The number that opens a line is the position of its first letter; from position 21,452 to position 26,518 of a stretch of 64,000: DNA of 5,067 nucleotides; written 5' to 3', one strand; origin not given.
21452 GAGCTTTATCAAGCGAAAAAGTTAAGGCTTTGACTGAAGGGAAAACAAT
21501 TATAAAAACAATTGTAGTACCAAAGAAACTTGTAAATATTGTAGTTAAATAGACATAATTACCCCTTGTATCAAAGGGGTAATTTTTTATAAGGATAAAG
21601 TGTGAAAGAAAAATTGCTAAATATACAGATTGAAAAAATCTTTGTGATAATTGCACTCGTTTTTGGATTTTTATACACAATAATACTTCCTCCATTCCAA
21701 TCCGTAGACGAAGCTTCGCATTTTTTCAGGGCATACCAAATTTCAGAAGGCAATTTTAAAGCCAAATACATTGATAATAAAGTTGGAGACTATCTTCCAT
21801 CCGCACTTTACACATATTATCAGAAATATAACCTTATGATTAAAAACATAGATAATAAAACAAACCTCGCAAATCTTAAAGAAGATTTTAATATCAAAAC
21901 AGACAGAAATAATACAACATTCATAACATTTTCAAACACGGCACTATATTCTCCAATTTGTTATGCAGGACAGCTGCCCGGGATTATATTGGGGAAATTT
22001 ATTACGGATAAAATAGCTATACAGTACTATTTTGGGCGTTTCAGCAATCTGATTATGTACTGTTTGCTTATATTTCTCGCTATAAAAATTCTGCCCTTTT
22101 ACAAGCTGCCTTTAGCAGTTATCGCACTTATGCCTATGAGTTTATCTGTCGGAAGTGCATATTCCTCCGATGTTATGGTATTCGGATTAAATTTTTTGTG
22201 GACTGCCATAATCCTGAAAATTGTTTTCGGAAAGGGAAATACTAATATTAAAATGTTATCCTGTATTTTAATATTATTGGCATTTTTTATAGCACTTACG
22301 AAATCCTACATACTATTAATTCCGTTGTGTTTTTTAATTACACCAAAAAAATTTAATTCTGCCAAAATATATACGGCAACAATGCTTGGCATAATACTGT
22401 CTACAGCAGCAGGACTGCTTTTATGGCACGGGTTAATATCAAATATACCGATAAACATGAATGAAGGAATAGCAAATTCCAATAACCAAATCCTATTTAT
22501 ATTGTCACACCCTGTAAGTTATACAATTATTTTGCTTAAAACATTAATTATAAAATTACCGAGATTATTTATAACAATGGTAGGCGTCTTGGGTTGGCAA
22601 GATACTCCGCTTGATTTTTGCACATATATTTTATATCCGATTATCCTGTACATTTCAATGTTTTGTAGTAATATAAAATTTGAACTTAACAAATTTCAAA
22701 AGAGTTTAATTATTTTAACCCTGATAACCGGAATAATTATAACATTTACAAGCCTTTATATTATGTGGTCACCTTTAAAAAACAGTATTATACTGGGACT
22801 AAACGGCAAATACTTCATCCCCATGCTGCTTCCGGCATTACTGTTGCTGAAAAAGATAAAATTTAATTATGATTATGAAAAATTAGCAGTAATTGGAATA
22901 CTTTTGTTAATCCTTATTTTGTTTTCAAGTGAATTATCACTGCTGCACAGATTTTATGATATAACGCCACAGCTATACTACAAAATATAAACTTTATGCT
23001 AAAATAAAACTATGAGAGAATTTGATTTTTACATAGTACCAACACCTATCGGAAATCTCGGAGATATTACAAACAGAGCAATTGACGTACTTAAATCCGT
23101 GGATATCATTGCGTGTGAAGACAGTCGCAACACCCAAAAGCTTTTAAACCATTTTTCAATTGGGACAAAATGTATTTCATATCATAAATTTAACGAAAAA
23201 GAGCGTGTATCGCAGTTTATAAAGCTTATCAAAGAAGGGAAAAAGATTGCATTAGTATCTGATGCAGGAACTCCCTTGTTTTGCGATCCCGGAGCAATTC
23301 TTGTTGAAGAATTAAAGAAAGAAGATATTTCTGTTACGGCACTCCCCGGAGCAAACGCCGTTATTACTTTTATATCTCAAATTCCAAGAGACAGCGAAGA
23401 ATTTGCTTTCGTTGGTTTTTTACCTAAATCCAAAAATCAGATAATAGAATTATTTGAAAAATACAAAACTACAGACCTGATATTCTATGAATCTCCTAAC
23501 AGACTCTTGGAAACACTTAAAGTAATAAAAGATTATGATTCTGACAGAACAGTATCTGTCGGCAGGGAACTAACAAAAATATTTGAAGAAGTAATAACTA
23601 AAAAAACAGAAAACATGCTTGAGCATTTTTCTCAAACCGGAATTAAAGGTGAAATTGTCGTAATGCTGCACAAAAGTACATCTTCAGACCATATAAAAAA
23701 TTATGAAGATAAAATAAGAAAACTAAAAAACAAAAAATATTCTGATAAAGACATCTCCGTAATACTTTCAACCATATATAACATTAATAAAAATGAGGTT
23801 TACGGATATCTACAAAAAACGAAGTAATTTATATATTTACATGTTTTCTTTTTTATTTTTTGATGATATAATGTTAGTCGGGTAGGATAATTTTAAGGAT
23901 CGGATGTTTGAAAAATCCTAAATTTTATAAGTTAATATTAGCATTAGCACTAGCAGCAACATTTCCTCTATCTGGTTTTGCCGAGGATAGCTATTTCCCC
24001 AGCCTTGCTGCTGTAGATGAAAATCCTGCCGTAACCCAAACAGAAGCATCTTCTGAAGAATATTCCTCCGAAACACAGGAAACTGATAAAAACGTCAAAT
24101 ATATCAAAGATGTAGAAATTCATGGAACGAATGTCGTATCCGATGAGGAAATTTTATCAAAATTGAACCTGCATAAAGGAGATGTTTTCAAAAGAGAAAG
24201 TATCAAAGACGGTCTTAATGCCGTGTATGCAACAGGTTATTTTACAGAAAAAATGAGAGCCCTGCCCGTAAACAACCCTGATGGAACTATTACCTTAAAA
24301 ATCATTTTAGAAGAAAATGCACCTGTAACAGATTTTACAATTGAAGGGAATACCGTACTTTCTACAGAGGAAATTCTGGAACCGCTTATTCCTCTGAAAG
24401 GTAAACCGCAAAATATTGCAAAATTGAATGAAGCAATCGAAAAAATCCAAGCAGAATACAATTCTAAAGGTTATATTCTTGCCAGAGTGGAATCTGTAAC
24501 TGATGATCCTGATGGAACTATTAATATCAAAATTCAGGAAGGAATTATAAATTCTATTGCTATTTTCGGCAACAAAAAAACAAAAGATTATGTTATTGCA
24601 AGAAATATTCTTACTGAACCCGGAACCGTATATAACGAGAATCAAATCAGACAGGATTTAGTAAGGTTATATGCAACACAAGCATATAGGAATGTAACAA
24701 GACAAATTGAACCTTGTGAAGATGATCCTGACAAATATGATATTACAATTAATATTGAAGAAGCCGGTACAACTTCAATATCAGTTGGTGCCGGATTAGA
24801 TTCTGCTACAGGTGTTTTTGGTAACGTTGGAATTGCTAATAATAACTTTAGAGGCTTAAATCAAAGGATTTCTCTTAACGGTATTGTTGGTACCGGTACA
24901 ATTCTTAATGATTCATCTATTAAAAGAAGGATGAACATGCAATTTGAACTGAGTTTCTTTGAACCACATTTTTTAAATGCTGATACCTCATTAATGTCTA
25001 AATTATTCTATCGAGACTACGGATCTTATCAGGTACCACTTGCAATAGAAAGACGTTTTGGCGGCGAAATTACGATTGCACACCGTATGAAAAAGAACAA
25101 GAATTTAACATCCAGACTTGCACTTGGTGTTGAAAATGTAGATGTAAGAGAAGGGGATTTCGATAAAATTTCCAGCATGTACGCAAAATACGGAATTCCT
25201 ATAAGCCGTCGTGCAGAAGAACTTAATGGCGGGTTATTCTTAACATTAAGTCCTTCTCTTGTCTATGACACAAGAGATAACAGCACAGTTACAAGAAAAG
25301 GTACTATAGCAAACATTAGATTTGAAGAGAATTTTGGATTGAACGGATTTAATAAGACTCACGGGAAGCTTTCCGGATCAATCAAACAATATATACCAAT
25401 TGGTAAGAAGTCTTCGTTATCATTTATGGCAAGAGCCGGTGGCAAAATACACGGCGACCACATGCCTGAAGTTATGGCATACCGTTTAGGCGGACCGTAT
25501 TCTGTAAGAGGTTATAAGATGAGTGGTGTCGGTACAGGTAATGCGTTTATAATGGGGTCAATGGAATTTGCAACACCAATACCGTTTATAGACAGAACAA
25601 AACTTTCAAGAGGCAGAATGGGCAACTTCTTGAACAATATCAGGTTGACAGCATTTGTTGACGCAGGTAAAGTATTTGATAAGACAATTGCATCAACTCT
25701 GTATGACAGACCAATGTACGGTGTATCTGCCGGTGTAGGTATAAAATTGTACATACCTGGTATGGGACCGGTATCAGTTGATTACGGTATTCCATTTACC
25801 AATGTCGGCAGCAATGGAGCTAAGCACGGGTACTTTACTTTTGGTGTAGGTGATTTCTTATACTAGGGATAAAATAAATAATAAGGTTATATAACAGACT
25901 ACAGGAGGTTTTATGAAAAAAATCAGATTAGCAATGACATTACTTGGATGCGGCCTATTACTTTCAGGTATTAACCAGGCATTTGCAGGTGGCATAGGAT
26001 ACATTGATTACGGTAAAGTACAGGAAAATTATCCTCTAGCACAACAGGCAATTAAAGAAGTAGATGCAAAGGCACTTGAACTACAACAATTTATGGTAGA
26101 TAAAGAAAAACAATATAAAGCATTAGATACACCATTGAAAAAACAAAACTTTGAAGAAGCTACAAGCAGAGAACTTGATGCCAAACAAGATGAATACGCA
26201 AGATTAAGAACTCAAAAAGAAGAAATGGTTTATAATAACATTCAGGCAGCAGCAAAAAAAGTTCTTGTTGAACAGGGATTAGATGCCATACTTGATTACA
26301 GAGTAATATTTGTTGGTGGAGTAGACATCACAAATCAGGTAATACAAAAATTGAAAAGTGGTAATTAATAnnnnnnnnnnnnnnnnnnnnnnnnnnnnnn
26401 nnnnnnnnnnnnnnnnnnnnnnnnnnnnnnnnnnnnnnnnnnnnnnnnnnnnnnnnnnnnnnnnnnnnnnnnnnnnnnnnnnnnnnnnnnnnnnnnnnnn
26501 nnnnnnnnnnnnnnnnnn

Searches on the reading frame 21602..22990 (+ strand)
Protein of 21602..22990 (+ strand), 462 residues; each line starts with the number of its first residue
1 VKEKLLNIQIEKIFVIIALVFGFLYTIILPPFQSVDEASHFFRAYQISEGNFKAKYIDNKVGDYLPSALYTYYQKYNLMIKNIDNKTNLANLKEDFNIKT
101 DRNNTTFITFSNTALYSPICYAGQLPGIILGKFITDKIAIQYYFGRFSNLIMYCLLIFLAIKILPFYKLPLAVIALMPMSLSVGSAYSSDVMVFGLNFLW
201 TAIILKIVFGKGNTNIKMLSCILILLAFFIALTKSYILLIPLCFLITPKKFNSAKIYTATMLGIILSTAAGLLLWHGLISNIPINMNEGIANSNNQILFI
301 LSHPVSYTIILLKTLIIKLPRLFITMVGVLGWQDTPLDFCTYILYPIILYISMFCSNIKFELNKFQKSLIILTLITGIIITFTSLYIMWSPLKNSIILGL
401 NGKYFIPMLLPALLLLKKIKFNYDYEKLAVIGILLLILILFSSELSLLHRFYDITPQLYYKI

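Call 54: search_protein_families(library=pfam, proteins=[window:21602-22990:+], max_evalue=0.00001)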
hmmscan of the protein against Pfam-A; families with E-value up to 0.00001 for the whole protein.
window:21602-22990:+ (462 aa): 1 family
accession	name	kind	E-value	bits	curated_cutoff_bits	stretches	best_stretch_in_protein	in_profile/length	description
PF09913.15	DUF2142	-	6.5e-62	210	30.1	1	19-410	1-393/395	Predicted membrane protein (DUF2142)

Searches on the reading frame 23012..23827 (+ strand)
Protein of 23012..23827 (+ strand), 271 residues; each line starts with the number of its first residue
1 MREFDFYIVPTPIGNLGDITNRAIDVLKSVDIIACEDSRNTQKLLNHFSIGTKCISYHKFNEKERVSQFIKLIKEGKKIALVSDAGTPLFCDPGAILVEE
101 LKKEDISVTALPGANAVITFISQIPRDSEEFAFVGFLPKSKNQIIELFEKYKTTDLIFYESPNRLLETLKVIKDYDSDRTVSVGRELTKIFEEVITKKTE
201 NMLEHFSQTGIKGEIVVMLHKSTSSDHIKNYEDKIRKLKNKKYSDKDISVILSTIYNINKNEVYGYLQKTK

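Call 54: search_protein_families(library=pfam, proteins=[window:23012-23827:+], max_evalue=0.00001)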
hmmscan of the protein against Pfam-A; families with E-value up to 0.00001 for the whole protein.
window:23012-23827:+ (271 aa): 1 family
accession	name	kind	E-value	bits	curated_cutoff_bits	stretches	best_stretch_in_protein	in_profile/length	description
PF00590.25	TP_methylase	-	2.6e-27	96.6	27.8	1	6-200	2-209/212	Tetrapyrrole (Corrin/Porphyrin) Methylases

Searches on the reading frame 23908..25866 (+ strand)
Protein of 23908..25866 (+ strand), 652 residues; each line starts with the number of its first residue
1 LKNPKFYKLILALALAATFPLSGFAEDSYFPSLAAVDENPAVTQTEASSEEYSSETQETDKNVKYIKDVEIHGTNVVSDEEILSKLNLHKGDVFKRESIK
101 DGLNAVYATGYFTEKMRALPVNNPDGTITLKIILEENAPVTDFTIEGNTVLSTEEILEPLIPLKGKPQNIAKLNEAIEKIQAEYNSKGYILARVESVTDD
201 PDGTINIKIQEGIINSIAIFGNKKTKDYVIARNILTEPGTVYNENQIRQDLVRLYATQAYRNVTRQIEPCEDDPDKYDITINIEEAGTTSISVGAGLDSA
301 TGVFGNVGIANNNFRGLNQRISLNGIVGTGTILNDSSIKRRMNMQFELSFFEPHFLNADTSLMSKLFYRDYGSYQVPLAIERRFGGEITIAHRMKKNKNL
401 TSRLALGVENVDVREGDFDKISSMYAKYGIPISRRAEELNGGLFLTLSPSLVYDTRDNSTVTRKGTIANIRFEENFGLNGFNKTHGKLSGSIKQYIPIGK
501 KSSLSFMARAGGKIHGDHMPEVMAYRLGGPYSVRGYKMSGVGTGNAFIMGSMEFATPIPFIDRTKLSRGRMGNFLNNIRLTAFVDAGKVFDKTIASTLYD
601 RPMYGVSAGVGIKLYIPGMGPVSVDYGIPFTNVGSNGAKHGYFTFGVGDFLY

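Call 54: search_protein_families(library=pfam, proteins=[window:23908-25866:+], max_evalue=0.00001)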
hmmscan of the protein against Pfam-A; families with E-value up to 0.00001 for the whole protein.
window:23908-25866:+ (652 aa): 3 families
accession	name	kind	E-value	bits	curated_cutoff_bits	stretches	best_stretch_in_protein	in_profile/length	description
PF01103.29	Omp85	-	6.6e-45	154.5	24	1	313-648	1-322/325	Omp85 superfamily domain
PF07244.20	POTRA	-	7e-35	120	21.3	3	214-285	3-78/79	Surface antigen variable number repeat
PF08479.16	POTRA_2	-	2.9e-13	49.9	24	1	139-212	2-76/76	POTRA domain, ShlB-type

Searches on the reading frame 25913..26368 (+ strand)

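Call 99: search_protein_families(library=pfam, proteins=[window:25913-26368:+], max_evalue=0.00001)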
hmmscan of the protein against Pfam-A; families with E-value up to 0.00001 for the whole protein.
window:25913-26368:+ (151 aa): 1 family
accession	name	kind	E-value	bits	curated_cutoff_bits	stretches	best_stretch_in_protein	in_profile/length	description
PF03938.19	OmpH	-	5.9e-12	46.4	32.4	1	28-147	2-141/141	Outer membrane protein (OmpH-like)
